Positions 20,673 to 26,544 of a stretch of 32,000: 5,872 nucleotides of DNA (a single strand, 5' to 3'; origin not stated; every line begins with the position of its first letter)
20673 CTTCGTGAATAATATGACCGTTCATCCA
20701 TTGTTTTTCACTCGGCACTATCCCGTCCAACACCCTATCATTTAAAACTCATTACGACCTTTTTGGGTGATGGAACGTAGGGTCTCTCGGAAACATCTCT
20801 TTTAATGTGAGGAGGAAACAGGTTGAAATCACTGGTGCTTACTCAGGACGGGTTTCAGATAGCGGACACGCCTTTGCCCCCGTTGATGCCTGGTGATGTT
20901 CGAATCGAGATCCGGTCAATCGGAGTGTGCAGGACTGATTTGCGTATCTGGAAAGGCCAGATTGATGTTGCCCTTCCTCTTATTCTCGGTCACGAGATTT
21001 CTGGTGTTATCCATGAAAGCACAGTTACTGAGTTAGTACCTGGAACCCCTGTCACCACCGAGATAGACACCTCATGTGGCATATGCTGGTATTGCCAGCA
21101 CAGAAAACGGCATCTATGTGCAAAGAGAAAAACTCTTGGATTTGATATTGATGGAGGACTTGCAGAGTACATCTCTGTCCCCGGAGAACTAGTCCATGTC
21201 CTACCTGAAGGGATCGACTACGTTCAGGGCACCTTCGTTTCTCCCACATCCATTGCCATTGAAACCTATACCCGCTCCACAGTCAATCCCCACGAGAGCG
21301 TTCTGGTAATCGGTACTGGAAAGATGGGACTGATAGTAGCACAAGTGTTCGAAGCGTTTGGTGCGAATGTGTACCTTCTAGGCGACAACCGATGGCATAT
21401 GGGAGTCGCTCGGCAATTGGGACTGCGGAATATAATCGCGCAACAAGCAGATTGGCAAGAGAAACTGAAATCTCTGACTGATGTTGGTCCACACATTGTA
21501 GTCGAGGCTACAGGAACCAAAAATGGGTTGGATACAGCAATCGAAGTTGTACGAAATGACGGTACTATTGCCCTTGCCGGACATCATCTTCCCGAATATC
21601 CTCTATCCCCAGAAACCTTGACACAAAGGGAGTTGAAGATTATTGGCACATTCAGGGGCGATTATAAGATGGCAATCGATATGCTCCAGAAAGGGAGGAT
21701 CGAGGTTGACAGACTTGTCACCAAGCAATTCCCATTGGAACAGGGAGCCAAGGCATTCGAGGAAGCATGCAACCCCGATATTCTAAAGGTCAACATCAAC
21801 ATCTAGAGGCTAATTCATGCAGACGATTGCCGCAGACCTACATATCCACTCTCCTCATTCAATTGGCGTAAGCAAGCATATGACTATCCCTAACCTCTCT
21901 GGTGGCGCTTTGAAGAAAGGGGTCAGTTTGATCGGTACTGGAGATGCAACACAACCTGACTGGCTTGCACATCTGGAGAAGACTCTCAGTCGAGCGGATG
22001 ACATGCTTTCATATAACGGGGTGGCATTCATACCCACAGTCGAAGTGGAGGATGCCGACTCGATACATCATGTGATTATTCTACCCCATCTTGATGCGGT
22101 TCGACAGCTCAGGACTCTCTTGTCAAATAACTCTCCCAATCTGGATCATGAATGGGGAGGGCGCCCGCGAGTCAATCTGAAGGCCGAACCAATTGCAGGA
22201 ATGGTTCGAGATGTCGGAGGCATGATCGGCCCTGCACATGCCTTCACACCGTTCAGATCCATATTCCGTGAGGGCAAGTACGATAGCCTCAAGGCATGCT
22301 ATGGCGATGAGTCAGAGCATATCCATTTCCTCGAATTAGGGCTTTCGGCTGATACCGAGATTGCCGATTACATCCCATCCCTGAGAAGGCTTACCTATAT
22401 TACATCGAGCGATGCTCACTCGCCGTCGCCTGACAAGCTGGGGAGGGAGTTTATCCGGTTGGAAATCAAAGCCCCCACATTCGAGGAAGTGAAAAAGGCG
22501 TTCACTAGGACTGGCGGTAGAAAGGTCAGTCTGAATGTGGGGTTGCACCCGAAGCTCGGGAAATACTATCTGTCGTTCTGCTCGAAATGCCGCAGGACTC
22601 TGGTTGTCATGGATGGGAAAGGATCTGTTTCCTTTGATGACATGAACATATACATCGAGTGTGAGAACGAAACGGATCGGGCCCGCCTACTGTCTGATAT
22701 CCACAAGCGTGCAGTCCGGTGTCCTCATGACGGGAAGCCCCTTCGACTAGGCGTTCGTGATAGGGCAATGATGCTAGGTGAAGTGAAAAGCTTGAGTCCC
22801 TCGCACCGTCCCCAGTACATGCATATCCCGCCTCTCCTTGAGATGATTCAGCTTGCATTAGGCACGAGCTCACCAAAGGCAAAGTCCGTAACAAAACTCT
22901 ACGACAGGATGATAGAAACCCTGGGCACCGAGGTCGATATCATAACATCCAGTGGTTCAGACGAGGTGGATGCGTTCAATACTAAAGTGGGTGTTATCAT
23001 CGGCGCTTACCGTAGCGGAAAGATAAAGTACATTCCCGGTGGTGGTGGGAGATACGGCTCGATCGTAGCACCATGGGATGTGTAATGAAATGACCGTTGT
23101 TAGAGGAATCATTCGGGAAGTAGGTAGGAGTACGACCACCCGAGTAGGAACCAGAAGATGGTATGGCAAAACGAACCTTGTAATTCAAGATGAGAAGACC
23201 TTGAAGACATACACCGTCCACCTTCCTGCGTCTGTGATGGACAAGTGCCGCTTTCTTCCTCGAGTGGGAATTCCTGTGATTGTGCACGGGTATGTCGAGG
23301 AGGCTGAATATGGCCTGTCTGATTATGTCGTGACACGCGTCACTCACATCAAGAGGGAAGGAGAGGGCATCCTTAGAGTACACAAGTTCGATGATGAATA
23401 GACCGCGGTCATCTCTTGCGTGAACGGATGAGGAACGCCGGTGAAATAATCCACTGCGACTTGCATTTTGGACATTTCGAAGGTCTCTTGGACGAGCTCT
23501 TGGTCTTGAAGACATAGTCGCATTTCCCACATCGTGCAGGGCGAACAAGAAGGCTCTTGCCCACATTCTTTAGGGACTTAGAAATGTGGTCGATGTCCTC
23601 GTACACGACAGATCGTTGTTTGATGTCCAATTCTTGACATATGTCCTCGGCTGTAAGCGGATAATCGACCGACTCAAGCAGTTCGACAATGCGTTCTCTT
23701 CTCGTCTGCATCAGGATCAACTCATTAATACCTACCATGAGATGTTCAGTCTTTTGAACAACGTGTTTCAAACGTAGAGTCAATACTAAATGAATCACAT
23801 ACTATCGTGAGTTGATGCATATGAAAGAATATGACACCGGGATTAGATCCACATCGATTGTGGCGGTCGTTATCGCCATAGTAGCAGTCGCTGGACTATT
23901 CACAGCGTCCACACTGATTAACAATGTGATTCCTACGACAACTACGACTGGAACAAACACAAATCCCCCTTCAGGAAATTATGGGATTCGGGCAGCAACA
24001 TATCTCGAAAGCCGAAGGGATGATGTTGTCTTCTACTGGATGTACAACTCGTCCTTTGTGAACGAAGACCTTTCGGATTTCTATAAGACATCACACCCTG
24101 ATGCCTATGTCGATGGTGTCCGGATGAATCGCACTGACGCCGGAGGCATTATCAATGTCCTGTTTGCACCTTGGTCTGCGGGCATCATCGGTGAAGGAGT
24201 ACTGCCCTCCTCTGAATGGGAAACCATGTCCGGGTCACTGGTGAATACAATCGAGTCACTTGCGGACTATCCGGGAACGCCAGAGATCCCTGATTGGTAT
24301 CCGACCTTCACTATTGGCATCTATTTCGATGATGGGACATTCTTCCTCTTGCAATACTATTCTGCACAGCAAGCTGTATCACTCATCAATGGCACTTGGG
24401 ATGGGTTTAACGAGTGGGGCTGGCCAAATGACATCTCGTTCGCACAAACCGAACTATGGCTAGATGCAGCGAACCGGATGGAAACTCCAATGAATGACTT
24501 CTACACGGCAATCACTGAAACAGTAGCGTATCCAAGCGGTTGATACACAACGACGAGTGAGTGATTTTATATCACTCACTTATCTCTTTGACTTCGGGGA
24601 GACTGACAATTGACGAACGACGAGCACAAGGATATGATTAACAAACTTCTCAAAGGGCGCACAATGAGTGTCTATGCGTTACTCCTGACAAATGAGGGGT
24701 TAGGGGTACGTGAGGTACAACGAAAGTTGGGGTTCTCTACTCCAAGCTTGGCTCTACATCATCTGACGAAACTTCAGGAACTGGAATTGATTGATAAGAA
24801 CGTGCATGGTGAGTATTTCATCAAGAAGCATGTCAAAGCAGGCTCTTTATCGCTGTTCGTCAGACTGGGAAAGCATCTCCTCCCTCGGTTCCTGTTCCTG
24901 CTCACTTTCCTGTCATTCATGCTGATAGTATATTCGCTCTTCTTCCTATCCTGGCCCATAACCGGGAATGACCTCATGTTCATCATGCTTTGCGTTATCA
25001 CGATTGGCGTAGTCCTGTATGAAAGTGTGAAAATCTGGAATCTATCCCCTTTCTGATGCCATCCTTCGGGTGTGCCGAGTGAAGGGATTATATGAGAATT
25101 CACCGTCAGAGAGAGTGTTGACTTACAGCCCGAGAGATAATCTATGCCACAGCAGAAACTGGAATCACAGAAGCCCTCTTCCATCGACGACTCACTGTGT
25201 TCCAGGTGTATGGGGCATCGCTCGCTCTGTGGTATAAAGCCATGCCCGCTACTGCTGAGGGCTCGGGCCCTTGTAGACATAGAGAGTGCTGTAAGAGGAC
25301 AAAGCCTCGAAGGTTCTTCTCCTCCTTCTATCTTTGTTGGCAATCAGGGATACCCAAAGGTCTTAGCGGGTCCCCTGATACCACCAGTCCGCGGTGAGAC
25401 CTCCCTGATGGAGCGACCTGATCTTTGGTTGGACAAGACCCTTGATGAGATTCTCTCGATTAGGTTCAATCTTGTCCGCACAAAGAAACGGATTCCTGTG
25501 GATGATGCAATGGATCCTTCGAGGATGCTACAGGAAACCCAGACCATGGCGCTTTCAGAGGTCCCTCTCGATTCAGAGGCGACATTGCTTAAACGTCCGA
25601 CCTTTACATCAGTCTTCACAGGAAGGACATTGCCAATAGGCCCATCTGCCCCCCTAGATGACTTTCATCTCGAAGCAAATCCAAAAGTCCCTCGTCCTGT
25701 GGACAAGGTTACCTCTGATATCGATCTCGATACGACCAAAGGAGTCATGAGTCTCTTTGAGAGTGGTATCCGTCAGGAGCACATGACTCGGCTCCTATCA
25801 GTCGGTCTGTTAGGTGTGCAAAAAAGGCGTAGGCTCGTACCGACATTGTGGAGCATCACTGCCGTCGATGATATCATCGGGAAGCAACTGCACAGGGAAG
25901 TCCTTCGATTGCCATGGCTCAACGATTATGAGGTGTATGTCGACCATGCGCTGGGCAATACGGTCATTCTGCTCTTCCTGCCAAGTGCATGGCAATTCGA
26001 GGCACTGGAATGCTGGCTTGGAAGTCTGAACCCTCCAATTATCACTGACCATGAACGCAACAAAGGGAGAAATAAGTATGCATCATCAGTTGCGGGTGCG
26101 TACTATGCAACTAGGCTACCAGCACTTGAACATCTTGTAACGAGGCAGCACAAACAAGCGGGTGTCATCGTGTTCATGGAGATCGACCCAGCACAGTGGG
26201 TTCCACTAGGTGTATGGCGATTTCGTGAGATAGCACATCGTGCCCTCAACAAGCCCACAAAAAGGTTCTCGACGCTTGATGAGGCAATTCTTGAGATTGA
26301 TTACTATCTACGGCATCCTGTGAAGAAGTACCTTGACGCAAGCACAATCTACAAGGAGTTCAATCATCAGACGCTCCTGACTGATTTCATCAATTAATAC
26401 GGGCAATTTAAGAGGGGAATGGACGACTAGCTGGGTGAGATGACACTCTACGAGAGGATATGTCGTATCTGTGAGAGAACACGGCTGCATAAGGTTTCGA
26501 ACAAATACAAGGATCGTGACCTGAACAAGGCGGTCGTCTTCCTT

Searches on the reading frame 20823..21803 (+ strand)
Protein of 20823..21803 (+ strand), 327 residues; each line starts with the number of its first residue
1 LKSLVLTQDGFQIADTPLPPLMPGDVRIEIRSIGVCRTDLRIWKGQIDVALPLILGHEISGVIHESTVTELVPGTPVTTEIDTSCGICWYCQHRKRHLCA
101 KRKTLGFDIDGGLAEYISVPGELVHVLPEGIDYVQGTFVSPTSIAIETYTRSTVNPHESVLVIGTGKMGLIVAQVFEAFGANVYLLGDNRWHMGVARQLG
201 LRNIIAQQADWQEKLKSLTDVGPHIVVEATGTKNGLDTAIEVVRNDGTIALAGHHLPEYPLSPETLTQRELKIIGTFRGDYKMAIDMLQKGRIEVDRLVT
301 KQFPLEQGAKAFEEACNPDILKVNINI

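Call 13: search_protein_families(library=pfam, proteins=[window:20823-21803:+], max_evalue=0.001)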
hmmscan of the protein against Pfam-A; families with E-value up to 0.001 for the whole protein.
window:20823-21803:+ (327 aa): 3 families
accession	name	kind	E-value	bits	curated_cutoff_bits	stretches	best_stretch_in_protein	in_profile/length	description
PF08240.17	ADH_N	-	2.3e-23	82.8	23.5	1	23-128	2-103/104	Alcohol dehydrogenase GroES-like domain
PF00107.32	ADH_zinc_N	-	2.3e-18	66.8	31.8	1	169-286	3-125/129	Zinc-binding dehydrogenase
PF16912.11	Glu_dehyd_C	-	7e-11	42.4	34.9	1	146-315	21-201/211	Glucose dehydrogenase C-terminus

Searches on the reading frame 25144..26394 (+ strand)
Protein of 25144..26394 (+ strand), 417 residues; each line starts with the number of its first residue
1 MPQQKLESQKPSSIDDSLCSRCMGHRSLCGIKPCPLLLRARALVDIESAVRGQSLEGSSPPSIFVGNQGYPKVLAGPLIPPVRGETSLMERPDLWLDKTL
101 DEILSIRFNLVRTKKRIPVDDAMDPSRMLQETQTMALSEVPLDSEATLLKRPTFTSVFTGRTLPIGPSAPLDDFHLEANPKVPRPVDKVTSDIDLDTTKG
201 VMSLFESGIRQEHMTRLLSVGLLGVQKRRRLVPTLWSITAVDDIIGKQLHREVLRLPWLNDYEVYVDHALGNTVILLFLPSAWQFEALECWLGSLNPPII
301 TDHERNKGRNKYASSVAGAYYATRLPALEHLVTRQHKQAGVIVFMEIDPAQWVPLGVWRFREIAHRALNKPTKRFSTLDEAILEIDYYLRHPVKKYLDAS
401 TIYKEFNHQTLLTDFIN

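Call 13: search_protein_families(library=pfam, proteins=[window:25144-26394:+], max_evalue=0.001)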
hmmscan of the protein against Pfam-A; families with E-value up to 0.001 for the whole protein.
window:25144-26394:+ (417 aa): 2 families
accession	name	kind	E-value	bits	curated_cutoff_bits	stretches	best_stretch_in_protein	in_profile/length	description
PF04894.17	Nre_N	-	1.3e-90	304.4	25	1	28-292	1-264/270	Archaeal Nre, N-terminal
PF04895.17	Nre_C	-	2.1e-29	102.1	27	1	304-415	1-110/110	Archaeal Nre, C-terminal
